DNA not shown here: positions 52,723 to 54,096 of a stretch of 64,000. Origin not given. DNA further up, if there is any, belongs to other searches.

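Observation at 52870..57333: Giant (1487-aa) lipoprotein carrying a PGRP-type peptidoglycan amidase domain, sitting next to a tRNA gene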

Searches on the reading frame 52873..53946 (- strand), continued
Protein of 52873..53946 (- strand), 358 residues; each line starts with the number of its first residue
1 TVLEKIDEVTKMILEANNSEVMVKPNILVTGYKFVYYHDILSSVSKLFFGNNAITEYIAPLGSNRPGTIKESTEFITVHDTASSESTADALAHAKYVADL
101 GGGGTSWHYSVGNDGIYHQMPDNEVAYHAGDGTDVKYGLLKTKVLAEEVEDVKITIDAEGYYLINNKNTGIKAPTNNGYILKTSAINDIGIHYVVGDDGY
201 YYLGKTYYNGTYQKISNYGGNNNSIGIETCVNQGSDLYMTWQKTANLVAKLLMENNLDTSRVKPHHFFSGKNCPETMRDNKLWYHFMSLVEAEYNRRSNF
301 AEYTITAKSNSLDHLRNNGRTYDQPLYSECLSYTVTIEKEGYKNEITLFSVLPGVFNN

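Call 56: find_encoding_contigs(protein=P0037, flank=8000, max_places=2)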
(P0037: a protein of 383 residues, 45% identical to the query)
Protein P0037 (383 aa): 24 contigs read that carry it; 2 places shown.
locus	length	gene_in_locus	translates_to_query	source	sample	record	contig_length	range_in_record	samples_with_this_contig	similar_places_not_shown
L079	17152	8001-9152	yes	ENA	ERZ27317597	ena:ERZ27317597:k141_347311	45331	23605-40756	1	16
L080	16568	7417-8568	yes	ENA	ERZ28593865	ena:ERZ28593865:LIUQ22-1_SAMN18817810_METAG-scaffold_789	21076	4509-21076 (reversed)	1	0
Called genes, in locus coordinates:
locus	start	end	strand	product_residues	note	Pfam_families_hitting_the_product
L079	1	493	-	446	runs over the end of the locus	PF07907:YibE_F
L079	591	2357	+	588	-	PF03648:Glyco_hydro_67N (weak), PF16126:DUF4838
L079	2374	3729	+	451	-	PF09903:DUF2130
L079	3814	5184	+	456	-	PF01554:MatE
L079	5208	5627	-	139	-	PF02698:DUF218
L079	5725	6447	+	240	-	PF00132:Hexapep (faint), PF25087:GMPPB_C (faint)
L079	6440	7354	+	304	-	PF00291:PALP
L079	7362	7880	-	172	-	PF00160:Pro_isomerase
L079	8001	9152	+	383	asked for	PF01510:Amidase_2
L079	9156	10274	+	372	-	PF00248:Aldo_ket_red, PF13746:Fer4_18 (faint), PF13183:Fer4_8 (faint), PF13187:Fer4_9, PF13534:Fer4_17 (weak)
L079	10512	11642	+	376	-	PF00144:Beta-lactamase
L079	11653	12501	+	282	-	PF01625:PMSR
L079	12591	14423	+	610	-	PF22645:GKRP_SIS_N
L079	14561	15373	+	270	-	PF00924:MS_channel_2nd, PF21082:MS_channel_3rd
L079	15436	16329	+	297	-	PF00294:PfkB, PF08543:Phos_pyr_kin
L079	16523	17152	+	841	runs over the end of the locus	PF00317:Ribonuc_red_lgN (faint), PF02867:Ribonuc_red_lgC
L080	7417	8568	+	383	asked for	PF01510:Amidase_2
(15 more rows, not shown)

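Call 76: fold_search(model_id=the predicted structure, library=viral)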
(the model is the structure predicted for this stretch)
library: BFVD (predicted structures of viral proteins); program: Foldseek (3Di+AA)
matches with E <= 10: 996; with E <= 0.001: 31
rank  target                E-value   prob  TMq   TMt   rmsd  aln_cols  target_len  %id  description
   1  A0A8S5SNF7            2.8e-11  1.00  0.41  0.52   3.1       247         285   21  N-acetylmuramoyl-L-alanine amidase [Siphoviridae sp. ctnR613]
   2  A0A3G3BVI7            6.3e-10  1.00  0.41  0.35  13.0       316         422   20  N-acetylmuramoyl-L-alanine amidase [Bacillus phage vB_BcoS-136]
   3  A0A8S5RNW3            1.3e-07  1.00  0.39  0.31   4.5       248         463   20  N-acetylmuramoyl-L-alanine amidase [virus sp. ctBS918]
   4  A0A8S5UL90            3.2e-07  1.00  0.39  0.58   8.3       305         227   17  N-acetylmuramoyl-L-alanine amidase [Siphoviridae sp. ctOH142]
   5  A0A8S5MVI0            4.1e-07  1.00  0.36  0.53   6.0       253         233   19  N-acetylmuramoyl-L-alanine amidase [Myoviridae sp. ctxZR60]
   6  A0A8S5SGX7            5.5e-07  1.00  0.37  0.26  18.2       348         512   16  Phosphodiester glycosidase [Siphoviridae sp. ctBCr48]
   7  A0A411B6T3            7.1e-07  1.00  0.32  0.37  13.9       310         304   12  Endolysin [Enterococcus phage vB_EfaP_Zip]
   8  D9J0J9                2.3e-06  1.00  0.37  0.46  15.2       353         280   12  N-acetylmuramoyl-L-alanine amidase [Brochothrix phage A9]
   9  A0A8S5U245            4.8e-06  1.00  0.37  0.45   4.3       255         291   14  N-acetylmuramoyl-L-alanine amidase [Siphoviridae sp. ctDCt3]
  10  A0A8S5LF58            5.1e-06  1.00  0.38  0.74   3.1       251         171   16  N-acetylmuramoyl-L-alanine amidase (Fragment) [Siphoviridae sp. ctABi4]
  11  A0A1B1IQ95            5.1e-06  1.00  0.39  0.75   7.2       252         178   15  (no name in the UniProt tables at hand)
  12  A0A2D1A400            9.3e-06  1.00  0.30  0.24  11.8       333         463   15  N-acetylmuramoyl-L-alanine amidase [Rhodococcus phage Trina]
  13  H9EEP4                1.6e-05  1.00  0.36  0.55   4.9       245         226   14  Lysin [Lactococcus phage ASCC365]
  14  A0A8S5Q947            2.2e-05  1.00  0.35  0.36   4.7       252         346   14  Endolysin [Siphoviridae sp. ctfR912]
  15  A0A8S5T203            2.9e-05  1.00  0.35  0.31  15.7       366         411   14  N-acetylmuramoyl-L-alanine amidase [Podoviridae sp. ctefc32]
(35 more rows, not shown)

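Call 85: find_related_loci(query=A3, collection=viral_contigs, flank=6000)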
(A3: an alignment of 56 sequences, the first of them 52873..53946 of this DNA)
Query A3 (358 aa) in viral_contigs; peptide patterns used: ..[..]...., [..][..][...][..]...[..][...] (x = any residue, [..] = any of these).
78 stretches matched a pattern; 1 encode a relative of the query (tblastn E <= 1e-3); 1 distinct loci.
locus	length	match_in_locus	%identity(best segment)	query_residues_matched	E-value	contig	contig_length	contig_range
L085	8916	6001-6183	36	221-280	3e-6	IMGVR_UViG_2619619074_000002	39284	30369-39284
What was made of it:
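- On Phage or prophage endolysin: There is one weak partial hit in IMG/VR (call 85).
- There is one weak partial hit in 2.9 million viral contigs (call 85). The family is essentially absent from IMG/VR (call 85).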

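Call 94: search_solved_structures(query=L079:12591-14420:+, max_evalue=0.001)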
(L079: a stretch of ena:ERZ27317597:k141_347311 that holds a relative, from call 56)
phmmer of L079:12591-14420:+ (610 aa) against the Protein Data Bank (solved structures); distinct sequences matched with E-value up to 0.001: 9.
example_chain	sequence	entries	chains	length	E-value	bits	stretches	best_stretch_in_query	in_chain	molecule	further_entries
4s12_A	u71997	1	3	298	1.6e-16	63.1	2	24-212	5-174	N-acetylmuramic acid 6-phosphate etherase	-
3w0l_B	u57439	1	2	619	1.9e-08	36.5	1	78-268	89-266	Glucokinase regulatory protein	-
4lc9_A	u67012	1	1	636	8.2e-08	34.4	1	26-285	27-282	Glucokinase regulatory protein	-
1nri_A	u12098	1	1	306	1.5e-06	30.2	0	25-214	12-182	Hypothetical protein HI0754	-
4lzj_A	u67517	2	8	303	1.5e-06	30.2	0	25-214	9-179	N-acetylmuramic acid 6-phosphate etherase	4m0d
4mqu_A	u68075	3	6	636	6.9e-06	28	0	30-296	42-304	Glucokinase regulatory protein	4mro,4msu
4ly9_A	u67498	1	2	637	6.9e-06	28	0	30-296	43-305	Glucokinase regulatory protein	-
4ohk_A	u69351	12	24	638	6.9e-06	28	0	30-296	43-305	Glucokinase regulatory protein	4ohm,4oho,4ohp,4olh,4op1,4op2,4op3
4bb9_A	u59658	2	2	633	7.3e-06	27.9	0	30-295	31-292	GLUCOKINASE REGULATORY PROTEIN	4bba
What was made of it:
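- In one lineage, a MurQ-like protein (MurNAc-6-P etherase, E 1.6e-16) lies 3.4 kb from a small paralogue (calls 56, 94).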

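Call 95: search_solved_structures(query=L079:10512-11639:+, max_evalue=0.001)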
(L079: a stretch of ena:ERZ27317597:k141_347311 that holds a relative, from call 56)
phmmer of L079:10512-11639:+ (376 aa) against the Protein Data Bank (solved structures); distinct sequences matched with E-value up to 0.001: 50.
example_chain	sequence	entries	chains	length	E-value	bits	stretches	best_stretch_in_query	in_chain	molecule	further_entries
2qmi_A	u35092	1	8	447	5.2e-22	81.6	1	12-335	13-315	Pbp related beta-lactamase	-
9sn1_A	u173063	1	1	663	3.9e-18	68.9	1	23-200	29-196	Beta-lactamase family protein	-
1ci8_A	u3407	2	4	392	1.5e-16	63.7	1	10-199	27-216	PROTEIN (CARBOXYLESTERASE)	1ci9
4gdn_A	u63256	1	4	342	8.2e-16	61.2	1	13-203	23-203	Protein flp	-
7v21_A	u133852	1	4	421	6.2e-15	58.4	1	34-230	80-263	Serine beta-lactamase-like protein LACTB, mitochondrial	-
7ulw_A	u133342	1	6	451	2.1e-14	56.6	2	154-230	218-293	Serine beta-lactamase-like protein LACTB, mitochondrial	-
7v1y_A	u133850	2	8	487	2.8e-14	56.2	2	154-230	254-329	Serine beta-lactamase-like protein LACTB, mitochondrial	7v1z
7pp3_A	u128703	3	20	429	4.4e-13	52.3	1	15-328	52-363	Esterase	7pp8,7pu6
4ivi_A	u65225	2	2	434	5.6e-13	51.9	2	18-87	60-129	Carboxylesterase | Carboxylesterases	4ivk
7uda_A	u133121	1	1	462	2.8e-12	49.6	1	10-292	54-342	Beta-lactamase domain-containing protein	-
7u1b_A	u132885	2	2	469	2.9e-12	49.5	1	10-292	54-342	Beta-lactamase domain-containing protein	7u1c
4y7p_A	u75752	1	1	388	6.6e-12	48.4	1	34-201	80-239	Alkaline D-peptidase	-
6kjh_A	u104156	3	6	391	8e-11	44.8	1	26-287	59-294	Putative beta-lactamase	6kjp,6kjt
9s7k_A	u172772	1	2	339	1.2e-10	44.2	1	40-201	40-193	D-alanyl-D-alanine carboxypeptidase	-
6kjj_A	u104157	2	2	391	2e-10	43.5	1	26-287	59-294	Putative beta-lactamase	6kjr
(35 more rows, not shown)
